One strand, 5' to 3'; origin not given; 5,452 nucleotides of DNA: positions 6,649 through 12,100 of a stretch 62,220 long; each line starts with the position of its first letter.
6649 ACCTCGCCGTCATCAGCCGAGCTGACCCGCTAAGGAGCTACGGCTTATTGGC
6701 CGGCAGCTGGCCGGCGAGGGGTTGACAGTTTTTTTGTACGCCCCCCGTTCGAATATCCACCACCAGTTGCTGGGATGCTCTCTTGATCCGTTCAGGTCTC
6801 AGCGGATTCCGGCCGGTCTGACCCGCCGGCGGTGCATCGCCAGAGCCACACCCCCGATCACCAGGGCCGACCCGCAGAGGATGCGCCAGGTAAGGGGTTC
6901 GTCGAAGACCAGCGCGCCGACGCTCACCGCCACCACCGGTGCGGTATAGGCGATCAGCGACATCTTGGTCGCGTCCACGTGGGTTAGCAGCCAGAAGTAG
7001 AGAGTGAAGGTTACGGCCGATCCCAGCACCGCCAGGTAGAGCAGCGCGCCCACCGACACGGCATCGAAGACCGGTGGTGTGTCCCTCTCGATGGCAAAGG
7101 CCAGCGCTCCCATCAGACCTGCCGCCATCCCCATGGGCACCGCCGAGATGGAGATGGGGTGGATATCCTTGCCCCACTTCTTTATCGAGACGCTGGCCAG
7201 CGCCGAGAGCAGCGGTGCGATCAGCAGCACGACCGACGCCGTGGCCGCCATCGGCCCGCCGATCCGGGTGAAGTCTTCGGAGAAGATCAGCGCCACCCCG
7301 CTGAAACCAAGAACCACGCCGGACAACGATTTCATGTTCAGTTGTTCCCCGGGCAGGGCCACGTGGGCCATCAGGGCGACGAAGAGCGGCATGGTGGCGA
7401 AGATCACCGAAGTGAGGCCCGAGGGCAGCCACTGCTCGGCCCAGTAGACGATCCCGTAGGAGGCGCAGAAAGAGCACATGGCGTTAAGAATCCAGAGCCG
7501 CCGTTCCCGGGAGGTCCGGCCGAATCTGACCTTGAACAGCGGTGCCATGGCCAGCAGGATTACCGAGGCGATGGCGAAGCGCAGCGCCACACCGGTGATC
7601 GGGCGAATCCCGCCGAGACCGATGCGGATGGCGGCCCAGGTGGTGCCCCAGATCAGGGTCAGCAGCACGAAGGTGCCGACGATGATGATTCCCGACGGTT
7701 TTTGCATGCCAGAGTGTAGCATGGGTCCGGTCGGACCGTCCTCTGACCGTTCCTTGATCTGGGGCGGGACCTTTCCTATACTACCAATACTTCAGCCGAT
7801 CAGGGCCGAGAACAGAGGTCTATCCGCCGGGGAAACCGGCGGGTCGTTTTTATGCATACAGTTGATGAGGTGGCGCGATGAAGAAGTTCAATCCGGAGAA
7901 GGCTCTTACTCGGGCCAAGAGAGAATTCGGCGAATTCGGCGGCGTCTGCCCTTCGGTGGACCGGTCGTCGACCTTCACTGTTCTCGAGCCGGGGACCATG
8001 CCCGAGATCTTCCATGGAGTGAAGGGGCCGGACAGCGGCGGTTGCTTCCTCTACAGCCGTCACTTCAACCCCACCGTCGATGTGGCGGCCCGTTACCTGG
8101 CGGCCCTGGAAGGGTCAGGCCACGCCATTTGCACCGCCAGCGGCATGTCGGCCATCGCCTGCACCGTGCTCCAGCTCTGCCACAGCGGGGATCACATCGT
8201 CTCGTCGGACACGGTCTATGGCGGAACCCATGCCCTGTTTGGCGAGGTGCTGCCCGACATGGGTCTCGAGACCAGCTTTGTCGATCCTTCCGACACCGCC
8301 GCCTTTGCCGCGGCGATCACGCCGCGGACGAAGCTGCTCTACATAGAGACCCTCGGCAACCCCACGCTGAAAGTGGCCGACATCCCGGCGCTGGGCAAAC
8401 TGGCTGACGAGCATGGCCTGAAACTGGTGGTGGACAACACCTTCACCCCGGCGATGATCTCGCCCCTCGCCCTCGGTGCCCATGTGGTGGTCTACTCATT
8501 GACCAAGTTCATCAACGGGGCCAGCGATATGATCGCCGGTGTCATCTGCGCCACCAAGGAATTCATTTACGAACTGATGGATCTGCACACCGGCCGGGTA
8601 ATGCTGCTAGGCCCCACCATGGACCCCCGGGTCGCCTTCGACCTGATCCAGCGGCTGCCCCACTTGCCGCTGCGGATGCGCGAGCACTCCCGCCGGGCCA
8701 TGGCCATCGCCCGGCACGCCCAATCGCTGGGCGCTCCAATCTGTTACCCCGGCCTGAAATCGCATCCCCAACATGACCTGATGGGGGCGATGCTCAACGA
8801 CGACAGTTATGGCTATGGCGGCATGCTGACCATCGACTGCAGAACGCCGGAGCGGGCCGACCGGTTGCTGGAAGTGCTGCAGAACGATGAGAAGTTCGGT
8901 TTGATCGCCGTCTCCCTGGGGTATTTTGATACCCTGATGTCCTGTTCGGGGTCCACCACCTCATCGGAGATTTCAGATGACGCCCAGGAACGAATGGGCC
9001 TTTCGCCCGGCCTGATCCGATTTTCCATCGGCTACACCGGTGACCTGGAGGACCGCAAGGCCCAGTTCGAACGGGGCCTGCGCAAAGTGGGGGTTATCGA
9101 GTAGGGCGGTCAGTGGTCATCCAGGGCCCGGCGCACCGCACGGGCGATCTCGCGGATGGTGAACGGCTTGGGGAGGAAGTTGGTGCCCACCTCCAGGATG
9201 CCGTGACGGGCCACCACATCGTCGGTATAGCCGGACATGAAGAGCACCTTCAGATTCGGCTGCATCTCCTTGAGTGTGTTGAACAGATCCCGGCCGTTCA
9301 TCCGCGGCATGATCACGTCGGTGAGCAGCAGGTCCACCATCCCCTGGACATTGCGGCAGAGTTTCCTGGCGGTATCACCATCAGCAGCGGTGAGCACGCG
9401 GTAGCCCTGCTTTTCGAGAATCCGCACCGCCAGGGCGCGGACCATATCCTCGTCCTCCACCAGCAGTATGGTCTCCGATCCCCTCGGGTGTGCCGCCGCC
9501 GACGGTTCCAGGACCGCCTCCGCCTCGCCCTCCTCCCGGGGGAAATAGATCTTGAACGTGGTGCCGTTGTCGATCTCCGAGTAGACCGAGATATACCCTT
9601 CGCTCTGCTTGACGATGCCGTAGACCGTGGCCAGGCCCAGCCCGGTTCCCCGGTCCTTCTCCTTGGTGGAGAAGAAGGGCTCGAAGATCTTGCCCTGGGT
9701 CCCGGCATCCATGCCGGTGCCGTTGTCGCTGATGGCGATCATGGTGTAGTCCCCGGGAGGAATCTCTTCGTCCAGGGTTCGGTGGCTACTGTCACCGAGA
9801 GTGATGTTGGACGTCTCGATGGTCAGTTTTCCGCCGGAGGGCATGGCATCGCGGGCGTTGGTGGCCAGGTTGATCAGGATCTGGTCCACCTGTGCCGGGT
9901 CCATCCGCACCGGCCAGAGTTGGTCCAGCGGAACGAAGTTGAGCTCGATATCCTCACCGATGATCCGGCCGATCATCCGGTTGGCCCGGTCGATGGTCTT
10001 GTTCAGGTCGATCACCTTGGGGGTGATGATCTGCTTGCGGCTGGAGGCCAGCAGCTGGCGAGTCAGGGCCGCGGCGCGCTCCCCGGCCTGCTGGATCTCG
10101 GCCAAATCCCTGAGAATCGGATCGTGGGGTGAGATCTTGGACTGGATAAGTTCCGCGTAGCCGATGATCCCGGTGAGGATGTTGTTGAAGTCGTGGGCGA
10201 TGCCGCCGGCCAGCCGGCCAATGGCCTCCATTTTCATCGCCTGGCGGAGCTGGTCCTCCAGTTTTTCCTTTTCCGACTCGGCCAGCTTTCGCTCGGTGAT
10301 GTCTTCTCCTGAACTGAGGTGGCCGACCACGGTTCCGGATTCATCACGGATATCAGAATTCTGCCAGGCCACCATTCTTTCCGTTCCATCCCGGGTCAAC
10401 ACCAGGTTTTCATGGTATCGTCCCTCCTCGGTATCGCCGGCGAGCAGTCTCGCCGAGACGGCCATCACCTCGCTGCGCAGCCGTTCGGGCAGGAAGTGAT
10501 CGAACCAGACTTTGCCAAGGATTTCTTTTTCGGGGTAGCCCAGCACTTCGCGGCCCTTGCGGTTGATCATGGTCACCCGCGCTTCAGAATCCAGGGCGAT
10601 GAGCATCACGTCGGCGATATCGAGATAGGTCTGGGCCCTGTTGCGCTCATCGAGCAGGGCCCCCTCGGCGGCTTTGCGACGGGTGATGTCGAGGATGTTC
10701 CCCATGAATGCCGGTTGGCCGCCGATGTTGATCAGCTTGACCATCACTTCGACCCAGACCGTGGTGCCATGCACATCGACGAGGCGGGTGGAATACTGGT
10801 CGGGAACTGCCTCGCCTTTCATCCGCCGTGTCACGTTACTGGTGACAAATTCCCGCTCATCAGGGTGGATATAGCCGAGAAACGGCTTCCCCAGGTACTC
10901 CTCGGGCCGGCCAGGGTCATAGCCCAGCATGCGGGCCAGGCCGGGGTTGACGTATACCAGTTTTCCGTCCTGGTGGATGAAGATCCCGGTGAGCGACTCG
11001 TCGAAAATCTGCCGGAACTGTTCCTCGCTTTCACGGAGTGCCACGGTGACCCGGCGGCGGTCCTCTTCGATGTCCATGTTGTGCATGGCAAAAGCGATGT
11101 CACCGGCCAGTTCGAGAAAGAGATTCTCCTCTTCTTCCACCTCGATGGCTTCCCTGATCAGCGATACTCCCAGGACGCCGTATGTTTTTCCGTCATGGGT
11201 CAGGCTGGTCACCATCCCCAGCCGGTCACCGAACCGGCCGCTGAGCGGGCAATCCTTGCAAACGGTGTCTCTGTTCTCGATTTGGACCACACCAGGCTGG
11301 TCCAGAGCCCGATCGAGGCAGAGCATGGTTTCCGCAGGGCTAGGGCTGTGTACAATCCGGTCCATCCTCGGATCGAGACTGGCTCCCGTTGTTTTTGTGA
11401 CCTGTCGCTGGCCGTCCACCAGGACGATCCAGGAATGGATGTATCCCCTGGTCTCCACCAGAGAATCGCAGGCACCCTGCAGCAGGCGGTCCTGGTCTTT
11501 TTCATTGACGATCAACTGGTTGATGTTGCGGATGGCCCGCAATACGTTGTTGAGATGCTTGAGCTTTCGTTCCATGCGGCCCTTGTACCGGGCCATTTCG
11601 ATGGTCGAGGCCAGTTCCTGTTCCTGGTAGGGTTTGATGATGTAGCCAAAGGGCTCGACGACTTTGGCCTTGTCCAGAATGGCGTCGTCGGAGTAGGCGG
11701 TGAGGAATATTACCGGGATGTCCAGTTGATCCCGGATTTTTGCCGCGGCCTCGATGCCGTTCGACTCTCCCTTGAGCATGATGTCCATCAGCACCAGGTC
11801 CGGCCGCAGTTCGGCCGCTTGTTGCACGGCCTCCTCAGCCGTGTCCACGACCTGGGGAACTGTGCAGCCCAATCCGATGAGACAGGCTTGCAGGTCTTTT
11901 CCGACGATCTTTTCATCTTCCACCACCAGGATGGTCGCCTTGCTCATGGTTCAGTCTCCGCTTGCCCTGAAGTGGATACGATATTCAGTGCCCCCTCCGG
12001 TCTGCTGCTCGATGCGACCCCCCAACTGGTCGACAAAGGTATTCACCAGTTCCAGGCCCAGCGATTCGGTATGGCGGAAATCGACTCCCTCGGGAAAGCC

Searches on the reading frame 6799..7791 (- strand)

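Call 46: search_protein_families(library=pfam, proteins=[window:6799-7791:-], max_evalue=0.0001)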
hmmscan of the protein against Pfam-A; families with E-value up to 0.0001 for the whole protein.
window:6799-7791:- (330 aa): 1 family
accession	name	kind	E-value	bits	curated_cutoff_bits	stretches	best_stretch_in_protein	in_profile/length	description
PF00892.27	EamA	-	1.8e-39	135.6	28.2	2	187-318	5-133/135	EamA-like transporter family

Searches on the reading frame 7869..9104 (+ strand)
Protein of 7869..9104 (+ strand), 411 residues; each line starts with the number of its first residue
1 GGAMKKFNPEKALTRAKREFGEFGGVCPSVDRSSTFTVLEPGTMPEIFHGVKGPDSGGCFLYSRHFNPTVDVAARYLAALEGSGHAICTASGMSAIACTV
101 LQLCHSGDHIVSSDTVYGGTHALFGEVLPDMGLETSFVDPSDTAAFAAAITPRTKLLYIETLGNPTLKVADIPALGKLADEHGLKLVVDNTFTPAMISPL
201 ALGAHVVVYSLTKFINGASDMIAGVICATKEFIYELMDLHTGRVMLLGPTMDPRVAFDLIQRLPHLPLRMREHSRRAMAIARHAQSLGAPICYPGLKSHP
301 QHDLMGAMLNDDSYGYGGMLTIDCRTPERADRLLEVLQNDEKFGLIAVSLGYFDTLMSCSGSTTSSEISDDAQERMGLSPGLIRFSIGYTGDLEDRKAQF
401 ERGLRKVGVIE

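Call 46: search_protein_families(library=pfam, proteins=[window:7869-9104:+], max_evalue=0.0001)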
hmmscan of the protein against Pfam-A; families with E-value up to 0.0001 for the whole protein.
window:7869-9104:+ (411 aa): 3 families
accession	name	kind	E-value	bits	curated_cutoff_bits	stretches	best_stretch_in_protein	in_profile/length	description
PF01053.26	Cys_Met_Meta_PP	-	6.9e-86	288.6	27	1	22-404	14-380/381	Cys/Met metabolism PLP-dependent enzyme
PF00155.27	Aminotran_1_2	-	4.3e-07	29.9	19.7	1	85-237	67-242/361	Aminotransferase class I and II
PF01041.23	DegT_DnrJ_EryC1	-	7e-07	29.2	19.8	1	74-189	30-145/360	DegT/DnrJ/EryC1/StrS aminotransferase family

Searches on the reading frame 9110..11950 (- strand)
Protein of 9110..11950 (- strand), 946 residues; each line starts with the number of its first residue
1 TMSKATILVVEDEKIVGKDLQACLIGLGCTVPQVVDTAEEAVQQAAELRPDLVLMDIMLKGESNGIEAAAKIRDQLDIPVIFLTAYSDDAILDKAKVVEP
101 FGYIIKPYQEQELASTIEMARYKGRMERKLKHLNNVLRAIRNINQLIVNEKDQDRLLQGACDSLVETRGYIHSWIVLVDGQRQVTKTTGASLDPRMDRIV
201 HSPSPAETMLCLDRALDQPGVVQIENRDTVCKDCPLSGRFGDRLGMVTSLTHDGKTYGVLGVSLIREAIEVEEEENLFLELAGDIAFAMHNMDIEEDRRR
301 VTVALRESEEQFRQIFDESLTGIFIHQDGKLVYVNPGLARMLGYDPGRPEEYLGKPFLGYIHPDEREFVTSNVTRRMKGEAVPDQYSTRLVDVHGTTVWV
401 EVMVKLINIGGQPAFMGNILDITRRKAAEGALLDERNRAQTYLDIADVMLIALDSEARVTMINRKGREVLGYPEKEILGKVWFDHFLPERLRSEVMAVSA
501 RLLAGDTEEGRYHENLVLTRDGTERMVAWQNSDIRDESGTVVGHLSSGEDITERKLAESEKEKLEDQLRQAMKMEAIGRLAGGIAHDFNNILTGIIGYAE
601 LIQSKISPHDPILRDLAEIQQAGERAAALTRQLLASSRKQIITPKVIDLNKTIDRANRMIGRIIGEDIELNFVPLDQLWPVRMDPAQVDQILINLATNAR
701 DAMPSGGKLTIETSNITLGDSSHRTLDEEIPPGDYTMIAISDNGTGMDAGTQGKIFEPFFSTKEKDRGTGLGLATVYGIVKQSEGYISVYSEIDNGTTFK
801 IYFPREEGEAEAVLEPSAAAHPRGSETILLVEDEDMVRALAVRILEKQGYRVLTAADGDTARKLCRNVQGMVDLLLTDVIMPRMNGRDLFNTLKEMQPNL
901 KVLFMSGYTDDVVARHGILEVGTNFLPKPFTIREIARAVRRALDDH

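Call 46: search_protein_families(library=pfam, proteins=[window:9110-11950:-], max_evalue=0.0001)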
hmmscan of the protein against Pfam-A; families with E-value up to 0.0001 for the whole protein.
window:9110-11950:- (946 aa): 9 families
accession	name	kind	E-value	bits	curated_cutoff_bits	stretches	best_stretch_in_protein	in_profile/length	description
PF00072.30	Response_reg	-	2e-42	144.3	30.2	2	828-939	1-110/111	Response regulator receiver domain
PF00989.32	PAS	-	2.2e-21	76.4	22.6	2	310-422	1-113/113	PAS fold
PF02518.31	HATPase_c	-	9.8e-20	71.5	26.4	1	684-806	2-110/111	Histidine kinase-, DNA gyrase B-, and HSP90-like ATPase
PF08448.16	PAS_4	-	1.3e-19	70.8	23.1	1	447-555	5-109/110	PAS fold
PF08447.18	PAS_3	-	3.3e-17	63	25.6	2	332-416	2-85/89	PAS fold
PF13426.13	PAS_9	-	1.8e-16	60.7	27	2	322-423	3-102/103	PAS domain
PF13188.13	PAS_8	-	2.4e-15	56.2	21.8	1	310-368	1-57/65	PAS domain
PF13185.12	GAF_2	-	1.5e-10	41.9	28.6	1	151-290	2-136/136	GAF domain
PF00512.31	HisKA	-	2.7e-09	37.4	26.9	1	578-639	3-63/66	His Kinase A (phospho-acceptor) domain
